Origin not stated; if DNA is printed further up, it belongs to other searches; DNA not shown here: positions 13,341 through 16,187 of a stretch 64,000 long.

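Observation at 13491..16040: Canonical ADAM (reprolysin zinc site plus disintegrin cysteine pattern plus Cys-rich and stalk) encoded in an algal-type genome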

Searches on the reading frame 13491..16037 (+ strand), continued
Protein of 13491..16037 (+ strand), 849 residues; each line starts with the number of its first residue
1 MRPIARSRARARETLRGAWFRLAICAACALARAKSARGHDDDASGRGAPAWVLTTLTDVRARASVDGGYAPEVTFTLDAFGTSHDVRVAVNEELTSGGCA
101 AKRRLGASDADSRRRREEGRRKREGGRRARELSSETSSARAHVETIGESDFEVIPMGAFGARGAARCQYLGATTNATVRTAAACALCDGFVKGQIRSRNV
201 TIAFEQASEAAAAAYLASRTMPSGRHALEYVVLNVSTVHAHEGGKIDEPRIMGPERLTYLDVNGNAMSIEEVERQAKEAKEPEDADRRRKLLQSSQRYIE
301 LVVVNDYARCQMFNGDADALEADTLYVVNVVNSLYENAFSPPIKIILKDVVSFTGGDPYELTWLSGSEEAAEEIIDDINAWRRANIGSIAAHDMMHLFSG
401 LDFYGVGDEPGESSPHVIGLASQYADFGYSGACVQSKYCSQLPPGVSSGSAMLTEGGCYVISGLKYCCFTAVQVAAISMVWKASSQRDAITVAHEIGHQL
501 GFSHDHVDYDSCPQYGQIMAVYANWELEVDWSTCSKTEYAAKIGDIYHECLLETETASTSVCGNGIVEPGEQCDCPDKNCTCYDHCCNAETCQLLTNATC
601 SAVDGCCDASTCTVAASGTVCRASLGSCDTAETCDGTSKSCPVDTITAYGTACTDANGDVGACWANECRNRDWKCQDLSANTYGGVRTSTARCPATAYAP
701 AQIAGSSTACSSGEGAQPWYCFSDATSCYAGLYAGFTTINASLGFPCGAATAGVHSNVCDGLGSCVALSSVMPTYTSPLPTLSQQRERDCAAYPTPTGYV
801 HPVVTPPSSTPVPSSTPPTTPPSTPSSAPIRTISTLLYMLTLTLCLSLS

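Call 40: find_homologous_proteins(query=A1, max_evalue=1e-20)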
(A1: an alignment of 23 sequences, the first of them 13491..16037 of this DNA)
Query A1 (23 sequences) (849 aa, profile of the alignment): 36 proteins with E <= 1e-20 among 8000 candidates.
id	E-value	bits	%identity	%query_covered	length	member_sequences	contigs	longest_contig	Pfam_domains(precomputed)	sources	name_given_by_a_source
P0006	0.0e+0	1122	57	88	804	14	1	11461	PF13582.13,PF01421.26,PF13688.13,PF00200.29,PF13574.13,PF13583.12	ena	-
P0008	0.0e+0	1120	56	92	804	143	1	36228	PF13582.13,PF01421.26,PF13688.13,PF00200.29,PF13574.13,PF13583.12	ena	-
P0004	0.0e+0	1119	57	88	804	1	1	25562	PF13582.13,PF01421.26,PF13688.13,PF00200.29,PF13574.13,PF13583.12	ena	-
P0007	0.0e+0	1118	57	88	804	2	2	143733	PF13582.13,PF01421.26,PF13688.13,PF00200.29,PF13574.13,PF13583.12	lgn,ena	-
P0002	0.0e+0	1118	86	99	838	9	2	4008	PF13582.13,PF01421.26,PF13688.13,PF00200.29,PF13574.13,PF13583.12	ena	-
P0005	0.0e+0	1118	58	88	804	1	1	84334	PF13582.13,PF01421.26,PF13688.13,PF00200.29,PF13574.13,PF13583.12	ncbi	-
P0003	0.0e+0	1116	55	99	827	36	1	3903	PF13582.13,PF01421.26,PF13688.13,PF00200.29,PF13574.13,PF13583.12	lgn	-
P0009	0.0e+0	1116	57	88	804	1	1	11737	PF13582.13,PF01421.26,PF13688.13,PF00200.29,PF13574.13,PF13583.12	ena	-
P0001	0.0e+0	1116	97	100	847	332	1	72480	PF13582.13,PF01421.26,PF13688.13,PF00200.29,PF13583.12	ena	-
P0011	0.0e+0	1115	57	88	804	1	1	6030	PF13582.13,PF01421.26,PF13688.13,PF00200.29,PF13574.13,PF13583.12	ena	-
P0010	0.0e+0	1103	57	88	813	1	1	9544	PF13582.13,PF01421.26,PF13688.13,PF00200.29,PF13574.13,PF13583.12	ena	-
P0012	0.0e+0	1080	55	92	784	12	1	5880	PF13582.13,PF01421.26,PF13688.13,PF00200.29,PF13574.13,PF13583.12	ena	-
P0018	0.0e+0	1075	49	88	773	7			PF13582.13,PF01421.26,PF13688.13,PF00200.29,PF13574.13,PF13583.12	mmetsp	mmetsp:Transcript_7816/g.25883 ORF Transcript_7816/g.25883 Transcript_7816/m.25883 type:complete len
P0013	0.0e+0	1068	53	88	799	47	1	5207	PF13582.13,PF01421.26,PF13688.13,PF00200.29,PF13574.13,PF13583.12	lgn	-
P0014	0.0e+0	1065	50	93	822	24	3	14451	PF13582.13,PF01421.26,PF13688.13,PF00200.29,PF13574.13,PF13583.12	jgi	jgi:hypothetical protein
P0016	0.0e+0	1060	48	94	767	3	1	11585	PF13582.13,PF01421.26,PF13688.13,PF00200.29,PF13574.13,PF13583.12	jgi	-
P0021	0.0e+0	1050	49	87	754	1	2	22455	PF13582.13,PF01421.26,PF13688.13,PF00200.29,PF13574.13,PF13583.12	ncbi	-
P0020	0.0e+0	1042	50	87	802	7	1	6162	PF13582.13,PF01421.26,PF13688.13,PF00200.29,PF13574.13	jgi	-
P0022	0.0e+0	1032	47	88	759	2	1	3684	PF13582.13,PF01421.26,PF13688.13,PF00200.29,PF13574.13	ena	-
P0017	0.0e+0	1030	48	94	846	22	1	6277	PF13582.13,PF01421.26,PF13688.13,PF00200.29,PF13574.13,PF13583.12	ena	-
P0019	0.0e+0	1019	51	86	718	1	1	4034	PF13582.13,PF01421.26,PF13688.13,PF00200.29,PF13574.13,PF13583.12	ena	-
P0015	2.3e-275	934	54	86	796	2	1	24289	PF13582.13,PF01421.26,PF13688.13,PF00200.29,PF13574.13,PF13583.12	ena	-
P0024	4.4e-267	907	44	85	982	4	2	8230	PF13582.13,PF01421.26,PF13688.13,PF00200.29,PF13574.13,PF13583.12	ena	-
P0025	1.7e-264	898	44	85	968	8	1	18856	PF13582.13,PF01421.26,PF13688.13,PF00200.29,PF13574.13,PF13583.12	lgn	-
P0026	6.1e-256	870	42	89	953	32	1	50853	PF13582.13,PF01421.26,PF13688.13,PF00200.29,PF13574.13,PF13583.12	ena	-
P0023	9.3e-252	856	52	68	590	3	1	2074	PF13582.13,PF01421.26,PF13688.13,PF00200.29,PF13574.13,PF13583.12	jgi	-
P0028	4.6e-244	831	34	72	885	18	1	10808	PF13582.13,PF01421.26,PF13688.13,PF00200.29,PF01562.25,PF13574.13,PF13583.12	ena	-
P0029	2.0e-239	816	37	56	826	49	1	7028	PF13582.13,PF01421.26,PF13688.13,PF00200.29,PF13574.13,PF13583.12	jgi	jgi:hypothetical protein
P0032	7.8e-239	814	39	56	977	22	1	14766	PF13582.13,PF01421.26,PF13688.13,PF00200.29,PF01562.25,PF13574.13,PF00641.24,PF13583.12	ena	-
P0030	8.0e-230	784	36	60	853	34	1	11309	PF13582.13,PF01421.26,PF13688.13,PF00200.29,PF13574.13,PF13583.12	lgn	-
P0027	6.4e-196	672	41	64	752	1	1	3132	PF13582.13,PF01421.26,PF13688.13,PF00200.29,PF13574.13,PF13583.12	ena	-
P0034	6.0e-147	510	38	47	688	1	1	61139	PF13582.13,PF01421.26,PF13688.13,PF00200.29,PF13574.13,PF13583.12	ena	-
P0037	3.1e-82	296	35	46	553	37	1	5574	PF13582.13,PF01421.26,PF13688.13,PF13574.13,PF13583.12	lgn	-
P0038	7.4e-81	291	33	60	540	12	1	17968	PF13582.13,PF01421.26,PF13688.13,PF13574.13,PF13583.12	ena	-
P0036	1.2e-79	287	35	46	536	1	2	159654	PF13582.13,PF01421.26,PF13688.13,PF13574.13,PF13583.12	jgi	-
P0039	2.5e-37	147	25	46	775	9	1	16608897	PF13582.13,PF01421.26,PF13688.13,PF00200.29,PF01562.25,PF08516.18,PF25024.1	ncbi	ncbi:disintegrin and metalloproteinase domain-containing protein 11 [Eretmochelys imbricata]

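Call 41: find_encoding_contigs(protein=P0026, flank=6000, max_places=2)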
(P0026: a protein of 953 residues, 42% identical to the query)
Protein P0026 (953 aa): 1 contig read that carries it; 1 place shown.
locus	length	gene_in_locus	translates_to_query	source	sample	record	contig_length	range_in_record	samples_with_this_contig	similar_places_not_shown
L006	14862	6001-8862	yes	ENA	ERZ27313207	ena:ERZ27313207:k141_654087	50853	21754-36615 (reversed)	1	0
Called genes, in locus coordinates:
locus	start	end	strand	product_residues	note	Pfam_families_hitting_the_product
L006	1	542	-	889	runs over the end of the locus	PF01814:Hemerythrin, PF05495:zf-CHY, PF13639:zf-RING_2, PF13923:zf-C3HC4_2 (weak), PF14634:zf-RING_5 (weak), PF14599:zinc_ribbon_6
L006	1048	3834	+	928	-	PF13086:AAA_11, PF13604:AAA_30, PF13245:AAA_19, PF13087:AAA_12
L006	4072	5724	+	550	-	-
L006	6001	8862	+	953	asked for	PF01421:Reprolysin, PF13583:Reprolysin_4, PF13688:Reprolysin_5, PF13574:Reprolysin_2, PF13582:Reprolysin_3, PF00200:Disintegrin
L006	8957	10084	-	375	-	-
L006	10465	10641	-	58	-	-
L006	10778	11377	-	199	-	-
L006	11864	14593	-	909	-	PF12054:DUF3535, PF00176:SNF2-rel_dom, PF00271:Helicase_C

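Call 42: find_encoding_contigs(protein=P0033, flank=6000, max_places=2)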
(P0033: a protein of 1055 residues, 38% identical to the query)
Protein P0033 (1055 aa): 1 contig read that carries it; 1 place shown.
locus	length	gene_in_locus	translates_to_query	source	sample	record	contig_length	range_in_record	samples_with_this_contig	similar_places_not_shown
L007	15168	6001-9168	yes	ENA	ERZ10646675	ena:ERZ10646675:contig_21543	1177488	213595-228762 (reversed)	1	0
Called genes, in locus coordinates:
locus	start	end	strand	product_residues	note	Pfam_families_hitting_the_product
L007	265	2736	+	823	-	PF03635:Vps35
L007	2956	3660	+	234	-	-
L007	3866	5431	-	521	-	PF00128:Alpha-amylase, PF07821:Alpha-amyl_C2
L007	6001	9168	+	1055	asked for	PF01421:Reprolysin, PF13583:Reprolysin_4 (faint), PF13688:Reprolysin_5, PF13574:Reprolysin_2, PF13582:Reprolysin_3 (weak), PF01421:Reprolysin (weak), PF00200:Disintegrin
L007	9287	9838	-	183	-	PF01741:MscL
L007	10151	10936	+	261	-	PF04969:CS, PF00160:Pro_isomerase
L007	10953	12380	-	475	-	PF00929:RNase_T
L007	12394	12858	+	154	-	-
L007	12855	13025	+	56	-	-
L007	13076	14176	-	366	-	-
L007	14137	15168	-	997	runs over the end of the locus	PF23211:LRR_LRWD1 (faint), PF00560:LRR_1 (faint), PF12799:LRR_4 (faint), PF23598:LRR_14, PF13855:LRR_8 (weak)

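Call 43: find_encoding_contigs(protein=P0029, flank=6000, max_places=2)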
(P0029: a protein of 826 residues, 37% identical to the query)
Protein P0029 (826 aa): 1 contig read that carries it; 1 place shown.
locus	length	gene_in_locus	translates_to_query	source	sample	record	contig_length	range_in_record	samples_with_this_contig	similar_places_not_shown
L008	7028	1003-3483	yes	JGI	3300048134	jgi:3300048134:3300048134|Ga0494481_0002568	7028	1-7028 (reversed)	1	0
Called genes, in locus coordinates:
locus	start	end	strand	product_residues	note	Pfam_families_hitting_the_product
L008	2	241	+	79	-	?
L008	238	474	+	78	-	-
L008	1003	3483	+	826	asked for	PF01421:Reprolysin (weak), PF13574:Reprolysin_2 (weak), PF13688:Reprolysin_5 (weak), PF13582:Reprolysin_3 (weak), PF01421:Reprolysin (weak), PF13583:Reprolysin_4 (weak), PF00200:Disintegrin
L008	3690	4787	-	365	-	PF12146:Hydrolase_4, PF00561:Abhydrolase_1, PF12697:Abhydrolase_6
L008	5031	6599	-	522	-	PF00370:FGGY_N, PF02782:FGGY_C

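Call 45: find_encoding_contigs(protein=P0025, flank=3000, max_places=6)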
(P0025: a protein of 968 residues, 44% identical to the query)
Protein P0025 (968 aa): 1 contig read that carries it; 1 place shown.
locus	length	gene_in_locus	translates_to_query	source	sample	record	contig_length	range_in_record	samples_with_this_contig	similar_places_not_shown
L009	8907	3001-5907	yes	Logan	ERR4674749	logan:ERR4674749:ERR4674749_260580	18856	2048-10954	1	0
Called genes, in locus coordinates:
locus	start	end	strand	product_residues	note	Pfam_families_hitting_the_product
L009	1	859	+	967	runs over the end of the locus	?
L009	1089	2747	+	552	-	PF01421:Reprolysin, PF13583:Reprolysin_4, PF13688:Reprolysin_5, PF13574:Reprolysin_2, PF13582:Reprolysin_3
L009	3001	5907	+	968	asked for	PF01421:Reprolysin, PF13583:Reprolysin_4, PF13688:Reprolysin_5, PF13574:Reprolysin_2, PF13582:Reprolysin_3, PF00200:Disintegrin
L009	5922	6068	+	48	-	-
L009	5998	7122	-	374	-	-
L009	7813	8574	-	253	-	-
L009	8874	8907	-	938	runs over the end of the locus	PF12054:DUF3535, PF13513:HEAT_EZ (faint), PF24714:TOR1L1_N (faint), PF00176:SNF2-rel_dom, PF00271:Helicase_C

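Call 46: find_encoding_contigs(protein=P0003, flank=3000, max_places=6)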
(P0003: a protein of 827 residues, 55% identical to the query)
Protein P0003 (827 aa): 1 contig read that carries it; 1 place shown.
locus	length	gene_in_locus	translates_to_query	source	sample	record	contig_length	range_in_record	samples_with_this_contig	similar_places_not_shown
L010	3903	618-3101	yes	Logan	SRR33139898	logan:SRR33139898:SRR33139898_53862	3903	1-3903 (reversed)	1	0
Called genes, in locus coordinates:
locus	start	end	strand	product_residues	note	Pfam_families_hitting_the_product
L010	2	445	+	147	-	?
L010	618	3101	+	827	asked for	PF01421:Reprolysin, PF13688:Reprolysin_5, PF13574:Reprolysin_2, PF13582:Reprolysin_3, PF01421:Reprolysin, PF13583:Reprolysin_4 (weak), PF00200:Disintegrin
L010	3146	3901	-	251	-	?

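Call 48: list_cluster_members(proteins=[P0170, P0173, P0175, P0182, P0186, P0187, P0190, P0203, P0241, P0168])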
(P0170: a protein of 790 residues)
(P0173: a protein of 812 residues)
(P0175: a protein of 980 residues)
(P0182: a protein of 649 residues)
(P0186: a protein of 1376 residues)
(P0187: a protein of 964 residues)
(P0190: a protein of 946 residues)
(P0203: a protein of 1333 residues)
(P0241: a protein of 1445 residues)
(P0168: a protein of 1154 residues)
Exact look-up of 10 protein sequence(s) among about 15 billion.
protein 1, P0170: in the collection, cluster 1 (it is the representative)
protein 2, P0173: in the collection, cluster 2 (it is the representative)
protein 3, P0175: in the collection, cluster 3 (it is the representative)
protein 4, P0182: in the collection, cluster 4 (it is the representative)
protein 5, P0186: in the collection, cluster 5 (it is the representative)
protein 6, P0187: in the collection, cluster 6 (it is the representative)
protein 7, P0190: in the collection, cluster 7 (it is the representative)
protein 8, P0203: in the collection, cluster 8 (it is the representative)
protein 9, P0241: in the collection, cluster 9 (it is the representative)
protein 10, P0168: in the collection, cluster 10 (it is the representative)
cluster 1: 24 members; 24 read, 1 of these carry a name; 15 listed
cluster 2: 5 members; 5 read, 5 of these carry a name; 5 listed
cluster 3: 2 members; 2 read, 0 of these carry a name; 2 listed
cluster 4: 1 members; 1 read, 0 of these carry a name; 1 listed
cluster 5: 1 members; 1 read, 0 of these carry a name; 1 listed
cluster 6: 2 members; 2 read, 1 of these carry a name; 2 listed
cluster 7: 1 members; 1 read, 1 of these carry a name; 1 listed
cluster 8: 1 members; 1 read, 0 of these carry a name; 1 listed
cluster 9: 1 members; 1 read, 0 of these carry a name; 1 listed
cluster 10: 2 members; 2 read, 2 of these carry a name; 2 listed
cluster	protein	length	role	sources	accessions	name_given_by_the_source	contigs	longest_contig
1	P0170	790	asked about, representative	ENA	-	-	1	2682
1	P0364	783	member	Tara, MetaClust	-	strand:+ start:7 stop:2358 length:2352 start_codon:yes stop_codon:yes gene_type:complete | TARA_085_DCM_0.22-3_scaffold234345_1_gene193484 NOG277164 K06834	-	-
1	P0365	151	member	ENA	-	-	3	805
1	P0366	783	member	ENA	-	-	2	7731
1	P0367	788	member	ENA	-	-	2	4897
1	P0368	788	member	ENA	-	-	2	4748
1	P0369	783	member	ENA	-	-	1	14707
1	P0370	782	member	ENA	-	-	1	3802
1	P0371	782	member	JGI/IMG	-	-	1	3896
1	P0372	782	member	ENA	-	-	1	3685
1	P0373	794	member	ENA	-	-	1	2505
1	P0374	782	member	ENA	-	-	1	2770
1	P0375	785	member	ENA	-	-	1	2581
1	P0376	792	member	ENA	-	-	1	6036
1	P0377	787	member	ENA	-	-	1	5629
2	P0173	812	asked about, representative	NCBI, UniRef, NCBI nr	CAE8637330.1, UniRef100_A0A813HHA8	unnamed protein product [Polarella glacialis] | Uncharacterized protein n=1 Tax=Polarella glacialis TaxID=89957 RepID=A0A813HHA8_POLGL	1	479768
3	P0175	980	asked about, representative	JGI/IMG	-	-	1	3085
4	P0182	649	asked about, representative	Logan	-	-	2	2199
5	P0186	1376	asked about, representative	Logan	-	-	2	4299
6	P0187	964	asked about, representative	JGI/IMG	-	-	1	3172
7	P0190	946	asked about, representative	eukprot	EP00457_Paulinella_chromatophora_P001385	gb/GEZN01001387.1/.p1 GENE.gb/GEZN01001387.1/~~gb/GEZN01001387.1/.p1 ORF type:complete ...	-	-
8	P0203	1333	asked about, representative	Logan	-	-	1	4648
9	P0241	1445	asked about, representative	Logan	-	-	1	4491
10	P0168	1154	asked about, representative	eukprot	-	TRINITY_DN10270_c0_g5_i1.p1 TRINITY_DN10270_c0_g5~~TRINITY_DN10270_c0_g5_i1.p1 ORF ...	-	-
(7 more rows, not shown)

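Call 57: find_related_loci(query=A1, collection=viral_contigs, flank=3000)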
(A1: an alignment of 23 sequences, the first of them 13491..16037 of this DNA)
Query A1 (849 aa) in viral_contigs; peptide patterns used: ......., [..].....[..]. (x = any residue, [..] = any of these).
204 stretches matched a pattern, but none encodes a relative of the query by tblastn (E <= 1e-3).
